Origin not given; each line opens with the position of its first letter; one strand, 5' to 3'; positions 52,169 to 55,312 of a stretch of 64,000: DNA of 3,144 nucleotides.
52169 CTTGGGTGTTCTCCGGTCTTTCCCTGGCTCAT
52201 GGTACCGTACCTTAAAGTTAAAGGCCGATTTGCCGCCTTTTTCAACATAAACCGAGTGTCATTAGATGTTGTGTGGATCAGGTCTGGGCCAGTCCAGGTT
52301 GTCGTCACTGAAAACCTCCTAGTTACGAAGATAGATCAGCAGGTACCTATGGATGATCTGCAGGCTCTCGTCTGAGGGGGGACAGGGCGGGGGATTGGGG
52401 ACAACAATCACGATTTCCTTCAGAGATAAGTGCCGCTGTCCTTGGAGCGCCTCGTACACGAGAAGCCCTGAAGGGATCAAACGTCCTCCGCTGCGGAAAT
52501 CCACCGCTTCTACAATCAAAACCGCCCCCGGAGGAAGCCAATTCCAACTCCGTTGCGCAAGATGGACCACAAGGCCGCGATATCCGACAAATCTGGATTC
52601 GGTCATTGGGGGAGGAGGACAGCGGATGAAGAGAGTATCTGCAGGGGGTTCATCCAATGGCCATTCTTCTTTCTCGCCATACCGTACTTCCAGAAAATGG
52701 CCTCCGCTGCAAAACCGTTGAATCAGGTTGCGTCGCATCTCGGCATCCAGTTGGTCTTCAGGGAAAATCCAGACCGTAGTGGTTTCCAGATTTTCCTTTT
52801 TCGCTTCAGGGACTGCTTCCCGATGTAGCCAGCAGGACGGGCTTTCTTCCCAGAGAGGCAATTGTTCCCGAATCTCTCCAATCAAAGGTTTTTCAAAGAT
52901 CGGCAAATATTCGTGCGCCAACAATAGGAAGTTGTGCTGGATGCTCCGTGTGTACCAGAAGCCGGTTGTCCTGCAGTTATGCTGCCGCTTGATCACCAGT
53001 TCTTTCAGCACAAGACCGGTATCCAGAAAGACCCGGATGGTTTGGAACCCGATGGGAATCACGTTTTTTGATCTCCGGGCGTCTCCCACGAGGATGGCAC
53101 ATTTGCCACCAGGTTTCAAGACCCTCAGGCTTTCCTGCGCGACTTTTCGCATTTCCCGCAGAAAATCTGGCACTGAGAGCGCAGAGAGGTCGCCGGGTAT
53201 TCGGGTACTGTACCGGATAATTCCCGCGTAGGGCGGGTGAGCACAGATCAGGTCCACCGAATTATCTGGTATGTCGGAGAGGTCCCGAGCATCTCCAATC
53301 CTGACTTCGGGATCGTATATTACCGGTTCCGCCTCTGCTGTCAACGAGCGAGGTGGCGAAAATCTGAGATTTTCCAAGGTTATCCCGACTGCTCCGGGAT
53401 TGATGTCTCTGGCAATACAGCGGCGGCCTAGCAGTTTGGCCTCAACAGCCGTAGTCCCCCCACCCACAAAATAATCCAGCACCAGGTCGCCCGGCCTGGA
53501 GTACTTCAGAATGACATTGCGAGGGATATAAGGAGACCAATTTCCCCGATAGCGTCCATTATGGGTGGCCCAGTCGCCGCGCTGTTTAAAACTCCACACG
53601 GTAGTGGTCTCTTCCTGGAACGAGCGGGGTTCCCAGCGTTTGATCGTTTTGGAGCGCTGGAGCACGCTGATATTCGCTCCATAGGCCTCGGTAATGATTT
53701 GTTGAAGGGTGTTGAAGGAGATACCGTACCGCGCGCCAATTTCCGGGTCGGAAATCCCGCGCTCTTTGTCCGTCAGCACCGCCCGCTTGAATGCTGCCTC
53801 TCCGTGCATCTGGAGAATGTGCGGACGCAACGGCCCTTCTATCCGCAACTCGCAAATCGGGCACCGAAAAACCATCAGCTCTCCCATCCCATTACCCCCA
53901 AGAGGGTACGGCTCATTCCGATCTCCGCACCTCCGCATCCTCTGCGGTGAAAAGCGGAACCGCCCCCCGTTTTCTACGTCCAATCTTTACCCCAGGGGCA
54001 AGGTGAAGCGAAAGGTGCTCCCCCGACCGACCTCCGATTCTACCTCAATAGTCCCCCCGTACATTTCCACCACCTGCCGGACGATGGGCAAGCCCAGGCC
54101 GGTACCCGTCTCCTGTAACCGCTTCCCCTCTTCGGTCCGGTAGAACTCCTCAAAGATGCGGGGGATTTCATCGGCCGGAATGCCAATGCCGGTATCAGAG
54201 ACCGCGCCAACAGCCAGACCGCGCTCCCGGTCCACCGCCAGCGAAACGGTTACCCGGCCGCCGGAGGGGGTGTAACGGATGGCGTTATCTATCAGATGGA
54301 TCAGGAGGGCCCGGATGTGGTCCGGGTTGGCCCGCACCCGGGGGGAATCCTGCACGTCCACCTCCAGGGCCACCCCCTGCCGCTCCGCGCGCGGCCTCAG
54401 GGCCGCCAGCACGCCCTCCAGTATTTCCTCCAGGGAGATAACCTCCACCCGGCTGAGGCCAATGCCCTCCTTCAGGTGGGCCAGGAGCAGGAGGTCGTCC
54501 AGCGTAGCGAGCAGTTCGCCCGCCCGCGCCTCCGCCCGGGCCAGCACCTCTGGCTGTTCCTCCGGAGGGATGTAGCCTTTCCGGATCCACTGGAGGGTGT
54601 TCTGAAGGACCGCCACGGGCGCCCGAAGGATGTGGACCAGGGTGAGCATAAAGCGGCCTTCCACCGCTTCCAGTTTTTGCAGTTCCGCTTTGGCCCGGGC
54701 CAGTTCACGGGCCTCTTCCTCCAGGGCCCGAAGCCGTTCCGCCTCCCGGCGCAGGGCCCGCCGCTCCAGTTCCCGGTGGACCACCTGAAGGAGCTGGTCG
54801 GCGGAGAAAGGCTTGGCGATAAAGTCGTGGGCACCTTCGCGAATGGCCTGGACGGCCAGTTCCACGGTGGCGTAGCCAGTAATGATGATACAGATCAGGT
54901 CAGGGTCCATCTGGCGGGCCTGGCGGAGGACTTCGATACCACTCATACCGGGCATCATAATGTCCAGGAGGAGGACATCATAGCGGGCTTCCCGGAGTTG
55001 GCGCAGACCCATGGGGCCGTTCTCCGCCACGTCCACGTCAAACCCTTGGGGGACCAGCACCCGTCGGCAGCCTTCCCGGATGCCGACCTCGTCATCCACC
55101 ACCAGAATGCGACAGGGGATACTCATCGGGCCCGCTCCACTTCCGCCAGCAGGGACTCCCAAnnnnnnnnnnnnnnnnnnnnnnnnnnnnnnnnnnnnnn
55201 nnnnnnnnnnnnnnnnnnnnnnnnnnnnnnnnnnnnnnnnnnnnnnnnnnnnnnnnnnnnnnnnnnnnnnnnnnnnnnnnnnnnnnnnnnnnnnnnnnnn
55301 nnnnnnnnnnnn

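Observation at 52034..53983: Low-GC islet with an orphan methyltransferase (zinc-ribbon + HTH + gamma-type MTase core + large C-terminal domain) wedged between paralogous hybrid kinase genes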

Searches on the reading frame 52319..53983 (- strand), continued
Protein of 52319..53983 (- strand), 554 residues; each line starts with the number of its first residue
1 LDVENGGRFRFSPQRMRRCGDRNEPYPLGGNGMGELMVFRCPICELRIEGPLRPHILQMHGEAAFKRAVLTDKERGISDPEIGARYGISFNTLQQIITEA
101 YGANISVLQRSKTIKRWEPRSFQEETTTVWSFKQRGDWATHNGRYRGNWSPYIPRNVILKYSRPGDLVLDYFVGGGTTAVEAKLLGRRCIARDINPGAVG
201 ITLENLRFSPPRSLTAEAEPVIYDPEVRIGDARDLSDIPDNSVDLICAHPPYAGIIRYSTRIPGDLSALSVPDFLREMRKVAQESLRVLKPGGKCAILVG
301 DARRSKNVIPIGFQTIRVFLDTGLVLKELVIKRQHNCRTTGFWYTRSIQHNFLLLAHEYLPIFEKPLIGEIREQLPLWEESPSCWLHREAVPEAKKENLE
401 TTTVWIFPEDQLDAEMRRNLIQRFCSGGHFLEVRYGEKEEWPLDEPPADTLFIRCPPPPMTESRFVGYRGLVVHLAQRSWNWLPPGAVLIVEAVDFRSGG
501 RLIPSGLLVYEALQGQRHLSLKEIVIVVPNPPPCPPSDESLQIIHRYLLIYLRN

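Call 71: search_protein_families(library=pfam, proteins=[L168:390-794:+], max_evalue=0.1)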
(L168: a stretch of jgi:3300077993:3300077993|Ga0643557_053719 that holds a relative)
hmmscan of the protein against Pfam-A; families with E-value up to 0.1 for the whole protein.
L168:390-794:+ (134 aa): 26 families (the best 25 are shown)
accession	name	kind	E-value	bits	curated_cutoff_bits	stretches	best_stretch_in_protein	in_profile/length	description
PF13412.12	HTH_24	-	7.8e-07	29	21.9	1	58-86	19-47/48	Winged helix-turn-helix DNA-binding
PF01022.26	HTH_5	-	3.8e-06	27.1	22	1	57-87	16-46/47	Bacterial regulatory protein, arsR family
PF08279.18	HTH_11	-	6.6e-05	23.2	25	1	53-93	12-54/55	HTH domain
PF01978.25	TrmB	-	0.0001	22.5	25.6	1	53-93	19-59/68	Sugar-specific transcriptional regulator TrmB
PF12840.13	HTH_20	-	0.00011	22.5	27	1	39-87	5-49/51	Helix-turn-helix domain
PF01047.28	MarR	-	0.00032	21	24.6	1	53-91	17-52/59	MarR family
PF21476.4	PF0610-like_N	-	0.00037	21.1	33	0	48-78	10-36/50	PF0610-like, N-terminal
PF13545.12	HTH_Crp_2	-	0.00053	20.3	27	1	58-94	24-60/70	Crp-like helix-turn-helix domain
PF09339.16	HTH_IclR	-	0.0025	18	22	1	60-88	22-50/52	IclR helix-turn-helix domain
PF21984.2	DnaD_N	-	0.003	18.1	27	1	47-91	25-70/101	DnaD N-terminal domain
PF02082.26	Rrf2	-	0.0034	18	30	1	43-89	11-56/132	Iron-dependent Transcriptional regulator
PF12802.13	MarR_2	-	0.0036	17.9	27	1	39-90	6-54/61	MarR family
PF24270.1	HTH_Cmi2_C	-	0.0058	17.3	27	1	41-93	74-125/125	Cmi2, C-terminal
PF14493.12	HTH_40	-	0.0084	16.8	27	1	58-109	14-66/89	Helix-turn-helix domain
PF25213.1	HVO_A0261_N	-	0.0086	16.4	35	1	54-95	22-63/86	HVO_A0261 N-terminal domain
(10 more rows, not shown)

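Call 74: search_solved_structures(query=L011:2874-3788:+, max_evalue=0.01)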
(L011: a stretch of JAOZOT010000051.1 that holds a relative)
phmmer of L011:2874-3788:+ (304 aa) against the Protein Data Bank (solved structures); distinct sequences matched with E-value up to 0.01: 0.

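Call 78: search_solved_structures(query=A3, max_evalue=10)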
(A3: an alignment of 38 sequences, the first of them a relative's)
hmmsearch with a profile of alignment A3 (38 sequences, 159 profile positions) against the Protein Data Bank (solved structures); distinct sequences matched with E-value up to 10: 26.
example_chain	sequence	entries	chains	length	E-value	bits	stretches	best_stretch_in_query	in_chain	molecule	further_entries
6kbe_G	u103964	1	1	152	0.021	17.9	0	50-105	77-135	Polyubiquitin-C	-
4ksl_D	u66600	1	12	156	0.022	17.9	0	51-105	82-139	Polyubiquitin-C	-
2zvn_A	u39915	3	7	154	0.023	17.8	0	51-105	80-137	UBC protein | Ubiquitin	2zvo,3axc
7tv4_C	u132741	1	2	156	0.024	17.7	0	51-105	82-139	Polyubiquitin-C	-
4zqs_A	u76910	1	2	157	0.024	17.7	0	51-105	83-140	ubiquitin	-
2w9n_A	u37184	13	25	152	0.025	17.7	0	51-105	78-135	UBIQUITIN | Polyubiquitin-C | Polyubiquitin-B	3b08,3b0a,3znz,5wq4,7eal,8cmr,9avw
6n5m_A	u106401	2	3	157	0.025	17.6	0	51-105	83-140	Polyubiquitin-C | Ubiquitin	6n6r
7lyc_K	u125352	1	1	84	0.049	16.7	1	44-106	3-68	Ubiquitin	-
4lcd_E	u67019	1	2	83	0.19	14.8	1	44-106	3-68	Ubiquitin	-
4i6l_B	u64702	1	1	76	0.22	14.6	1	51-118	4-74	Ubiquitin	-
7myf_B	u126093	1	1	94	0.24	14.5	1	52-119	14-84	Ubiquitin variant UbV.k.1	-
5udh_E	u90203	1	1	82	0.27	14.3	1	45-106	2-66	Ubiquitin C variant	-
7ung_A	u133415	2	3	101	0.52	13.4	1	34-107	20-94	Protein CFAP141 | Cilia- and flagella-associated protein 141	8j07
9v33_M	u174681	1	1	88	0.85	12.7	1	45-106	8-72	Polyubiquitin-B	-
1c3t_A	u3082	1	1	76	0.86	12.7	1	51-106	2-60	PROTEIN (1D8 UBIQUITIN)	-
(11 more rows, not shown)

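Call 79: search_protein_families(library=phrogs, proteins=[L001:7520-8011:+, L050:5539-6096:+, L020:5560-6129:+, L052:5539-6117:+, window:52319-53875:-], max_evalue=0.01)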
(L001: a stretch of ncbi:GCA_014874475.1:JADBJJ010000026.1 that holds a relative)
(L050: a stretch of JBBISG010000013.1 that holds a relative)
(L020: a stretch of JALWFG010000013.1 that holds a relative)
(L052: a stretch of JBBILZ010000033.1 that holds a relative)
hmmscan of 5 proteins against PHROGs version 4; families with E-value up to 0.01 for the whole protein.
L001:7520-8011:+ (163 aa): 0 families

L050:5539-6096:+ (185 aa): 0 families

L020:5560-6129:+ (189 aa): 1 family
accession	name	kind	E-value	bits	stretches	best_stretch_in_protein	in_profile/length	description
phrog_11668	-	unknown function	0.0034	18.1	1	41-129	18-108/202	-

L052:5539-6117:+ (192 aa): 0 families

window:52319-53875:- (518 aa): 10 families
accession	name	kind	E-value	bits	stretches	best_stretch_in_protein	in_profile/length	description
phrog_67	-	other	1.4e-23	84.8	2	118-171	291-344/743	DNA methyltransferase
phrog_12517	-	unknown function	7.7e-17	62.4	1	89-295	65-267/316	-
phrog_498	-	other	2.6e-16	60.3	1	113-294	363-563/633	DNA methyltransferase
phrog_18146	-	other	2.3e-12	47.5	1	108-160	48-101/452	DNA methyltransferase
phrog_3008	-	other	8.7e-08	32.7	1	118-168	159-209/244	DNA methyltransferase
phrog_6025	-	other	1.1e-06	29.4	1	191-269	14-89/192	DNA methyltransferase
phrog_10183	-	other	6.1e-05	22.4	1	131-171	118-158/889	DNA methyltransferase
phrog_6952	-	other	8.7e-05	23.4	1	107-162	112-167/181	DNA methyltransferase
phrog_16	-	DNA, RNA and nucleotide metabolism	0.0036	16.5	1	119-161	858-900/986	DNA helicase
phrog_18293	-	other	0.01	16.8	0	121-155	58-92/119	methyltransferase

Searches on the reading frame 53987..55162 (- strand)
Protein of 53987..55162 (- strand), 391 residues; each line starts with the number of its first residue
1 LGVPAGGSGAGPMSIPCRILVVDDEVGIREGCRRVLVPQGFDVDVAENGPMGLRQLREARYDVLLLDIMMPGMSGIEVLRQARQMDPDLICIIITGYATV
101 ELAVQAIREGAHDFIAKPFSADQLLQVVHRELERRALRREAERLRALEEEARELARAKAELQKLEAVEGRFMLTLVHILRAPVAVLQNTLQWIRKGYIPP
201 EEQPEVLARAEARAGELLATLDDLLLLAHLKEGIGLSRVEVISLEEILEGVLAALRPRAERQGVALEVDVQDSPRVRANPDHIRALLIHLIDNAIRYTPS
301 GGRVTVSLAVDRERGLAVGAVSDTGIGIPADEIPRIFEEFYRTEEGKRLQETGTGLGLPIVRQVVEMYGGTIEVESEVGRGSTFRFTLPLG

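Call 3: search_protein_families(library=pfam, proteins=[window:53987-55162:-], max_evalue=0.01)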
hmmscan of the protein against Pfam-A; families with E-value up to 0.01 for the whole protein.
window:53987-55162:- (391 aa): 3 families
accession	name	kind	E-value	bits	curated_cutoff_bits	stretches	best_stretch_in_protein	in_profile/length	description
PF00072.30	Response_reg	-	1.9e-30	105.7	30.2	1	19-128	1-110/111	Response regulator receiver domain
PF02518.31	HATPase_c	-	2.7e-30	105.5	26.4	1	279-390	2-109/111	Histidine kinase-, DNA gyrase B-, and HSP90-like ATPase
PF00512.31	HisKA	-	1.1e-07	32.3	26.9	1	169-233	3-66/66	His Kinase A (phospho-acceptor) domain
